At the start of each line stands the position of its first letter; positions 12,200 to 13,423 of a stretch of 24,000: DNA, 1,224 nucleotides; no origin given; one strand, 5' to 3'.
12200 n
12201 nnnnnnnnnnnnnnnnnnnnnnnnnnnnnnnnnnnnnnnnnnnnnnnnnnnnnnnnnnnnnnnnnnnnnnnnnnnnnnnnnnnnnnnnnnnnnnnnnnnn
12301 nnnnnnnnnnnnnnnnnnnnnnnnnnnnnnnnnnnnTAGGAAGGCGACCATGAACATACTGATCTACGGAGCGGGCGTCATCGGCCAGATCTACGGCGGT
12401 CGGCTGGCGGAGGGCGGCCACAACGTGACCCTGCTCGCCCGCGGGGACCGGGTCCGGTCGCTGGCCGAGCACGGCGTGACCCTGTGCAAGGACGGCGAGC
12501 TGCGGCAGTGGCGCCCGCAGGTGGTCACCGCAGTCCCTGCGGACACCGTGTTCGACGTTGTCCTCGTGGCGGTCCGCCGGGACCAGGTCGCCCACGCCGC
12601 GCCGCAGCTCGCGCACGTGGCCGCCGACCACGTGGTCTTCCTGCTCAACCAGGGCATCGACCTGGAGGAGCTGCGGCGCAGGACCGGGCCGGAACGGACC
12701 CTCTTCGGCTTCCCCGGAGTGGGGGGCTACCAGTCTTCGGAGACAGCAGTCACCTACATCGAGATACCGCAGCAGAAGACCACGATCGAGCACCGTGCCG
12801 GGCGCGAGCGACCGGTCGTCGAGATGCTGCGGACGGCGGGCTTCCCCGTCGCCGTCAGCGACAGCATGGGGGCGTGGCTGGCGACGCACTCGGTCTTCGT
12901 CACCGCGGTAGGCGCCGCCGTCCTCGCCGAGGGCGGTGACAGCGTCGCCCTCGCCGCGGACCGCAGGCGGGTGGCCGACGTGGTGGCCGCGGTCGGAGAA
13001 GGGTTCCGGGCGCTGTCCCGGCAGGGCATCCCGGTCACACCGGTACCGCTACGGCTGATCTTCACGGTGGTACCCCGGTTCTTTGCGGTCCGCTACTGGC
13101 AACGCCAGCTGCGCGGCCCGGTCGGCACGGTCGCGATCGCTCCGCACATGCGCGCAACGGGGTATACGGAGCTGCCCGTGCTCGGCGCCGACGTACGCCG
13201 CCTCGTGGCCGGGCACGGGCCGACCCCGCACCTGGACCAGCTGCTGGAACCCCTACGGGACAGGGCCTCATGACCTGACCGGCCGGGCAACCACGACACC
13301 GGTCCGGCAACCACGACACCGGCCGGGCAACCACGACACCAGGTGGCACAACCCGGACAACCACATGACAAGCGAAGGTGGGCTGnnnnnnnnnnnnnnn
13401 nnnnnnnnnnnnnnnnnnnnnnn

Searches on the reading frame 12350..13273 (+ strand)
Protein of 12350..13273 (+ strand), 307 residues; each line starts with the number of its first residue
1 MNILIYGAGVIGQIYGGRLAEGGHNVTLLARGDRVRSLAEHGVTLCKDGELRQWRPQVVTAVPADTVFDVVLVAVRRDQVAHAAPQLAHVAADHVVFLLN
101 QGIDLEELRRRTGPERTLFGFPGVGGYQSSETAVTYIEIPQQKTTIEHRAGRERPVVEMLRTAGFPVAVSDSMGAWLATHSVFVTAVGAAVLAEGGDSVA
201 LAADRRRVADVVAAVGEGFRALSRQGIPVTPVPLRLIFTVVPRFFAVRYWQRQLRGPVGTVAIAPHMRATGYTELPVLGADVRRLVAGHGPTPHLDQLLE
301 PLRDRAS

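Call 5: search_protein_families(library=pfam, proteins=[window:12350-13270:+])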
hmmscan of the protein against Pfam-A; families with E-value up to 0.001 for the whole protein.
window:12350-13270:+ (307 aa): 2 families
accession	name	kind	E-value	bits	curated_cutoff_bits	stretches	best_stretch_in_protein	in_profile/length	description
PF02558.23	ApbA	-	1.8e-20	73.5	22.2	1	3-146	1-145/150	Ketopantoate reductase PanE/ApbA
PF03807.23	F420_oxidored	-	0.00083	20.4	21.6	0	4-96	3-88/94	NADP oxidoreductase coenzyme F420-dependent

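Call 6: find_encoding_contigs(protein=window:12350-13273:+, flank=10000, max_places=10)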
Protein window:12350-13273:+ (307 aa): no gene with exactly this product is on record in the collection.

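Call 41: search_protein_families(library=ncbifam, proteins=[window:12350-13270:+], max_evalue=0.00001)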
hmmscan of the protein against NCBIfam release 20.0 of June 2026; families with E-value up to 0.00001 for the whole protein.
window:12350-13270:+ (307 aa): 11 families
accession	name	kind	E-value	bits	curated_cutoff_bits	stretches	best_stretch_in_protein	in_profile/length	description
TIGR00745.1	apbA_panE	subfamily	5.3e-21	75.2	141.35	1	2-191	1-197/305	2-dehydropantoate 2-reductase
NF005094.0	PRK06522.2-5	equivalog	1.2e-17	64.2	382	1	1-190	1-196/307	2-dehydropantoate 2-reductase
NF005091.0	PRK06522.2-2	equivalog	1.5e-16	60.4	252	1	1-193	2-196/302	2-dehydropantoate 2-reductase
NF005089.0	PRK06522.1-4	subfamily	2.4e-14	53.4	223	1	1-94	1-94/326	2-dehydropantoate 2-reductase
NF006083.0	PRK08229.1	equivalog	3.1e-14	52.7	371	1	2-230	4-234/341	2-dehydropantoate 2-reductase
NF005092.1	PRK06522.2-3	equivalog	1.1e-12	47.7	500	1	1-241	1-241/296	2-dehydropantoate 2-reductase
NF005093.0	PRK06522.2-4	equivalog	7e-12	45.3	308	1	1-173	4-178/304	2-dehydropantoate 2-reductase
NF004887.0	PRK06249.1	equivalog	9.2e-11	41.5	360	1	2-118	7-126/316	putative 2-dehydropantoate 2-reductase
NF005090.0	PRK06522.2-1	equivalog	2.6e-07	30.2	496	1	1-172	3-174/296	2-dehydropantoate 2-reductase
NF004311.0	PRK05708.1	equivalog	4.2e-07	29.1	378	1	3-172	5-176/305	putative 2-dehydropantoate 2-reductase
NF005088.0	PRK06522.1-2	subfamily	4.4e-07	29.3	371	1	1-110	1-112/308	2-dehydropantoate 2-reductase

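Call 43: search_solved_structures(query=window:12350-13270:+, max_evalue=0.001)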
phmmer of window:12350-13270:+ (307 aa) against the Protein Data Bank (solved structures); distinct sequences matched with E-value up to 0.001: 10.
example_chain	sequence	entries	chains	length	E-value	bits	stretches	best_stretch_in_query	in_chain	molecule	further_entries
3hwr_A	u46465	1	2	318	2.1e-06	30.3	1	1-109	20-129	2-dehydropantoate 2-reductase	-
3i83_A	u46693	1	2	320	2.7e-06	29.9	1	1-117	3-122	2-dehydropantoate 2-reductase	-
5hws_A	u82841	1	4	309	2.5e-05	26.8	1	1-115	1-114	2-dehydropantoate 2-reductase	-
5ayv_A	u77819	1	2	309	3.8e-05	26.2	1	1-115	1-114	2-dehydropantoate 2-reductase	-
8wl4_A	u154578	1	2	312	6.1e-05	25.5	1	1-115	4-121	2-dehydropantoate 2-reductase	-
3ghy_A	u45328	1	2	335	7.2e-05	25.3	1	3-89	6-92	Ketopantoate reductase protein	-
8wl1_A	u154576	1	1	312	9.7e-05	24.8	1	1-115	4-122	2-dehydropantoate 2-reductase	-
8wl3_A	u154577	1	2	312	0.0001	24.8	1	1-115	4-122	2-dehydropantoate 2-reductase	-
5zik_A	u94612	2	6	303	0.00046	22.6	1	5-136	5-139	Probable 2-dehydropantoate 2-reductase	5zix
6k1r_A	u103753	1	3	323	0.00054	22.4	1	5-136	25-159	Probable 2-dehydropantoate 2-reductase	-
